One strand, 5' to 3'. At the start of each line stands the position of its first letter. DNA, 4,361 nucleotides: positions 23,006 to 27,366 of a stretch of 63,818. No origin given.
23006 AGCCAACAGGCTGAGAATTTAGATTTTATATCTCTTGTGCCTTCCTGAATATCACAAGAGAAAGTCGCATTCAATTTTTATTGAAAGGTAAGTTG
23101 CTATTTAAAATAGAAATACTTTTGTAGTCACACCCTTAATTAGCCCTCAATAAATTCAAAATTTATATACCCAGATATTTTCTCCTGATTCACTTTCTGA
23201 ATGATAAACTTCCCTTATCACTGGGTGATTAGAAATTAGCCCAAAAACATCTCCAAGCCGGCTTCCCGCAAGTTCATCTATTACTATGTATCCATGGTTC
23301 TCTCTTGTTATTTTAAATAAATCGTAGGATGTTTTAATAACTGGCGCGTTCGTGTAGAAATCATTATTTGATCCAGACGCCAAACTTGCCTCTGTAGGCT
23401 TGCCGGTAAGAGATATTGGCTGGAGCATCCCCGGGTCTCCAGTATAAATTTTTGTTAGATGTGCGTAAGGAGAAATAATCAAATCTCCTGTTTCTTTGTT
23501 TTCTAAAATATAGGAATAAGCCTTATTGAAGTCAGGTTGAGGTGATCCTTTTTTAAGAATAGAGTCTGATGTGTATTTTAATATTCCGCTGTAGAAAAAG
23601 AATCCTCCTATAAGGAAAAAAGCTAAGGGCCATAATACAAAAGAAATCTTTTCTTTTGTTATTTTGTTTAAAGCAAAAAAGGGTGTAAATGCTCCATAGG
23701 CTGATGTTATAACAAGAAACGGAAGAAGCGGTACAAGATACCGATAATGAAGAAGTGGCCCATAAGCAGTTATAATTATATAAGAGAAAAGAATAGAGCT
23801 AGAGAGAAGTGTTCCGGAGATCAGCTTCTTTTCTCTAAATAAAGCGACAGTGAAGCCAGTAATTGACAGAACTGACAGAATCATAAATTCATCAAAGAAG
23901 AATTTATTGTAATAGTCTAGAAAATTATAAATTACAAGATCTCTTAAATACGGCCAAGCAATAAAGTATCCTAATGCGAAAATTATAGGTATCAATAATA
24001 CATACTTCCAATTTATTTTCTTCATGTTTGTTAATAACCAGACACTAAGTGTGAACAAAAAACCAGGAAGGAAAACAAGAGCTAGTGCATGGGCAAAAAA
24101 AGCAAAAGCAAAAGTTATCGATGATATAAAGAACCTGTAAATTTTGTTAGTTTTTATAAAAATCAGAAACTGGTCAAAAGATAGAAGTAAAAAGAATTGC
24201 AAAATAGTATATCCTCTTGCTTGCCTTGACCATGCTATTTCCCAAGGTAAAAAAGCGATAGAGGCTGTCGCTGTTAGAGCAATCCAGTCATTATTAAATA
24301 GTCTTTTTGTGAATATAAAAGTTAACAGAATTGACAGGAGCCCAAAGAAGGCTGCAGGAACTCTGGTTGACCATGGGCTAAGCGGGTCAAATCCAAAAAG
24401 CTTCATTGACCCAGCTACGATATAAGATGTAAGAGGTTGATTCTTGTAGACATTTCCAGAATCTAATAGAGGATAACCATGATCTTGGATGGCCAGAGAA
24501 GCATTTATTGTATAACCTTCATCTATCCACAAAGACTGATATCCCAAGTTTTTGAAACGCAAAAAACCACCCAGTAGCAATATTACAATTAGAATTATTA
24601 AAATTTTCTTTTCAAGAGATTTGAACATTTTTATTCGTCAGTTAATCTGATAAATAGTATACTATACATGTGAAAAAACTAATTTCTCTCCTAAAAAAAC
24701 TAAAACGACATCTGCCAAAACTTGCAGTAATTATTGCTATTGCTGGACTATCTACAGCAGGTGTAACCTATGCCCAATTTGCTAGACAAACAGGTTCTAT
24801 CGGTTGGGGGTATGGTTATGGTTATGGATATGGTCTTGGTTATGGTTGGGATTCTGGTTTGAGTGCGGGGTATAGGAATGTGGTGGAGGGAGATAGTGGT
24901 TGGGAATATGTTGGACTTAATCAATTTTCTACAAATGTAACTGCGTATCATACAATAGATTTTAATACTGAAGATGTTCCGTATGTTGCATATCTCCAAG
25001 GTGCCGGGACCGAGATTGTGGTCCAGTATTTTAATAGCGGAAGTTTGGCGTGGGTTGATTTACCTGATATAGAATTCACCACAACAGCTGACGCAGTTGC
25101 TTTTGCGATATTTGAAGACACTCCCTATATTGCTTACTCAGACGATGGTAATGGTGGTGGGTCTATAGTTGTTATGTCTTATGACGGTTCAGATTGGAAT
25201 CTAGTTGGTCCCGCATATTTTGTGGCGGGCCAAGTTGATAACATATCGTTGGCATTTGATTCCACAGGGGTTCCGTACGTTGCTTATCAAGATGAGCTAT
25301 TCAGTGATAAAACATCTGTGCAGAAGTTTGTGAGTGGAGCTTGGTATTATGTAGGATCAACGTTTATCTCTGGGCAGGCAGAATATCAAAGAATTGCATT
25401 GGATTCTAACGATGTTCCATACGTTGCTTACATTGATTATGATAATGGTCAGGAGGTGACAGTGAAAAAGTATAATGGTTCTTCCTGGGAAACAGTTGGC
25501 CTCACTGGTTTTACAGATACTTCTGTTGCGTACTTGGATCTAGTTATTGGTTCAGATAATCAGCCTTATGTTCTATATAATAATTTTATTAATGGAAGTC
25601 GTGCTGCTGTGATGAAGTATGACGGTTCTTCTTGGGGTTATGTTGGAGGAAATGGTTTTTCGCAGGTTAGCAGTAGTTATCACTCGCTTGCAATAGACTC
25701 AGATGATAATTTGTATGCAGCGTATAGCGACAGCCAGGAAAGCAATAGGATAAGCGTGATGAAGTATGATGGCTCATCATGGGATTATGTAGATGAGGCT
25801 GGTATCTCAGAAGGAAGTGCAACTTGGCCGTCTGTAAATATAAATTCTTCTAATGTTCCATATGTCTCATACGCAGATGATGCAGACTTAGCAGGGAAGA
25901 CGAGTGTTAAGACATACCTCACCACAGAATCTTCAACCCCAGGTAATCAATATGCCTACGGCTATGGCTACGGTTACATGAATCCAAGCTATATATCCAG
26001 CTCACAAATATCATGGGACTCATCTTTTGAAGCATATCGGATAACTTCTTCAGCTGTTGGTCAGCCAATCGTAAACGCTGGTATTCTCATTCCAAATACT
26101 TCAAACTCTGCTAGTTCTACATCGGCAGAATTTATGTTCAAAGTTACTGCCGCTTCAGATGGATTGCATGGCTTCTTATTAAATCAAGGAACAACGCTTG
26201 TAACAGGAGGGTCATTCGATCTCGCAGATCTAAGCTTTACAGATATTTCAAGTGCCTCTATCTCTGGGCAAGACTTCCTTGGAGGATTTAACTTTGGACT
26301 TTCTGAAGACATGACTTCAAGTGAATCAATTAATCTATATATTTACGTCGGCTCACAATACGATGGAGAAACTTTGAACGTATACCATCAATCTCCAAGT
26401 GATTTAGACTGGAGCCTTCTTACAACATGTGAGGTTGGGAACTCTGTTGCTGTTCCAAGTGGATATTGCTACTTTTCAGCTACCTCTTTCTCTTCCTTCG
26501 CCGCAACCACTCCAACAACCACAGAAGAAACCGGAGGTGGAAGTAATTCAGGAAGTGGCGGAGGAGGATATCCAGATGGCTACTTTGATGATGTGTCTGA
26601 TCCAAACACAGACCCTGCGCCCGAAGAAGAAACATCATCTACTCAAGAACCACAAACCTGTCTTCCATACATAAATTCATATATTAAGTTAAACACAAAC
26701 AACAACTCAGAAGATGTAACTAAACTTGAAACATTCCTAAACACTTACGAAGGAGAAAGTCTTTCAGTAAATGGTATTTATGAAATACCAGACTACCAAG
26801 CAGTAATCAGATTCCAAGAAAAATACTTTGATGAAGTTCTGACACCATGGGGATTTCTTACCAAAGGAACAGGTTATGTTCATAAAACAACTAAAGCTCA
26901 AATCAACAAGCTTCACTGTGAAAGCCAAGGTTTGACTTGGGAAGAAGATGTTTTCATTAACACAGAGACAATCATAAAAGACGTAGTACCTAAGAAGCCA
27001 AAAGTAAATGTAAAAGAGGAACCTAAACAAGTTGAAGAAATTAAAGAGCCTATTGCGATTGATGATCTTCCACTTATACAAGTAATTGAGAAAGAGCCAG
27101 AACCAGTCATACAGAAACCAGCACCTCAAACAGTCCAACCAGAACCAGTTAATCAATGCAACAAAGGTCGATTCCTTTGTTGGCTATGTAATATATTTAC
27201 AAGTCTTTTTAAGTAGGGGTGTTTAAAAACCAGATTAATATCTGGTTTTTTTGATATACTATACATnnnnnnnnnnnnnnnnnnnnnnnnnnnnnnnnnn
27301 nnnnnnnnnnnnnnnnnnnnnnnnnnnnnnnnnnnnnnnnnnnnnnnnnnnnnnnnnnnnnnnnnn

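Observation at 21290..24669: A lipid-linked sugar module (polyprenyl-P GT, small SMR-like flippase candidate, PMT/ArnT-type GT-C) lies head-to-head with the surface-protein genes, suggesting a surface-protein glycosylation system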

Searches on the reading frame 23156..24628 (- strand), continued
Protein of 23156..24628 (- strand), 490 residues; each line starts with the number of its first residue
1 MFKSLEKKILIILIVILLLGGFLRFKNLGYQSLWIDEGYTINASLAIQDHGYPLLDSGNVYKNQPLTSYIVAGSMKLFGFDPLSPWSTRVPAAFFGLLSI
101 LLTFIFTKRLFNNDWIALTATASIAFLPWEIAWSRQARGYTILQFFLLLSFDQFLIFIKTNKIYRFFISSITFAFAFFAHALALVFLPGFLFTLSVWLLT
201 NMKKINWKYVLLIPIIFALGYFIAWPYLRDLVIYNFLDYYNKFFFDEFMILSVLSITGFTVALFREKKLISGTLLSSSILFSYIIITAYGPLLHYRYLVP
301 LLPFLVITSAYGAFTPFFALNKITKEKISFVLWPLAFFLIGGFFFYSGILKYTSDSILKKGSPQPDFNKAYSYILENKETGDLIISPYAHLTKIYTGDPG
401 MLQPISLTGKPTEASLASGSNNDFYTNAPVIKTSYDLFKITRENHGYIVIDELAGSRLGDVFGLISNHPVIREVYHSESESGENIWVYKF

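Call 86: search_protein_families(library=pfam, proteins=[L006:7384-7707:+, L006:13051-13410:-, L006:13518-13859:+, L011:2121-2459:-, L006:6695-7387:+, L006:12439-13047:-, L002:13267-13881:-, L021:16135-16629:-, L021:16626-17171:-, L064:15122-15475:+], max_evalue=0.01)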
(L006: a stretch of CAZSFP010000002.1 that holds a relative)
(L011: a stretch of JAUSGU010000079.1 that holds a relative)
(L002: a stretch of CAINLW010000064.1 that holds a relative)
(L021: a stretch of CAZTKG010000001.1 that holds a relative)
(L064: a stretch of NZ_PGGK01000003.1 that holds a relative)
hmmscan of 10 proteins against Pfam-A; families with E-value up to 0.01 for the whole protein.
L006:7384-7707:+ (107 aa): 1 family
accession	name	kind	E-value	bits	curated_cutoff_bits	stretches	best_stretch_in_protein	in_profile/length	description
PF10066.14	DUF2304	-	6.2e-13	49.4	25.5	1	2-101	4-104/106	Uncharacterized conserved protein (DUF2304)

L006:13051-13410:- (119 aa): 2 families
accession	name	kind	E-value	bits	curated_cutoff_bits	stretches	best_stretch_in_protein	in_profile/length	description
PF07681.17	DoxX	-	5.7e-11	43.3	23.6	1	7-85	4-84/85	DoxX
PF05514.17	HR_lesion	-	0.0082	16.7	22.6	1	41-117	57-136/138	HR-like lesion-inducing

L006:13518-13859:+ (113 aa): 0 families

L011:2121-2459:- (112 aa): 1 family
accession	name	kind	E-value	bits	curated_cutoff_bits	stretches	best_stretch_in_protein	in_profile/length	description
PF07578.16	LAB_N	-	7.7e-22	77.6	26.7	1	19-89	1-70/71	Lipid A Biosynthesis N-terminal domain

L006:6695-7387:+ (230 aa): 2 families
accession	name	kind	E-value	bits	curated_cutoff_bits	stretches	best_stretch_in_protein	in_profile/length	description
PF00535.33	Glycos_transf_2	-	1.7e-25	90.4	23.3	1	11-165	2-163/168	Glycosyl transferase family 2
PF10111.15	Glyco_tranf_2_2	-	0.0032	17.4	27.3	1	11-94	2-93/276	Glycosyltransferase like family 2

L006:12439-13047:- (202 aa): 1 family
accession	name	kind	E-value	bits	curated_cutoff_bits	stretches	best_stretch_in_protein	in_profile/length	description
PF09335.16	VTT_dom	-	4.8e-07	30.7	33.9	1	31-154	1-122/123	VTT domain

L002:13267-13881:- (204 aa): 1 family
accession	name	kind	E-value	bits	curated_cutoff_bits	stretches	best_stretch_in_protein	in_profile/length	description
PF02687.27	FtsX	-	2.6e-23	82.8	25.5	1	78-197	2-120/120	FtsX-like permease C-terminal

L021:16135-16629:- (164 aa): 0 families

L021:16626-17171:- (181 aa): 1 family
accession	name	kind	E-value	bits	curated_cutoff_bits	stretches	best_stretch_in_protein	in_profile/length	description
PF16962.11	ABC_export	-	0.0047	15.9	29.7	1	11-86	309-388/531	Putative ABC exporter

L064:15122-15475:+ (117 aa): 0 families

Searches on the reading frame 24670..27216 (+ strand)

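Call 3: search_protein_families(library=pfam, proteins=[window:24670-27216:+], max_evalue=0.01)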
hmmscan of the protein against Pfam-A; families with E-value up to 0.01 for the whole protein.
window:24670-27216:+ (848 aa): 1 family
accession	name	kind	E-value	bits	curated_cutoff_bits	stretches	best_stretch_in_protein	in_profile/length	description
PF12768.13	Rax2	-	3.4e-05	23.8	28.8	0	309-382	97-169/254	Rax2 C-terminal beta propeller domain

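Call 4: search_protein_families(library=ncbifam, proteins=[window:24670-27216:+], max_evalue=0.01)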
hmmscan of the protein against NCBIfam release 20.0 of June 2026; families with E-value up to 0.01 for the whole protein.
window:24670-27216:+ (848 aa): 0 families
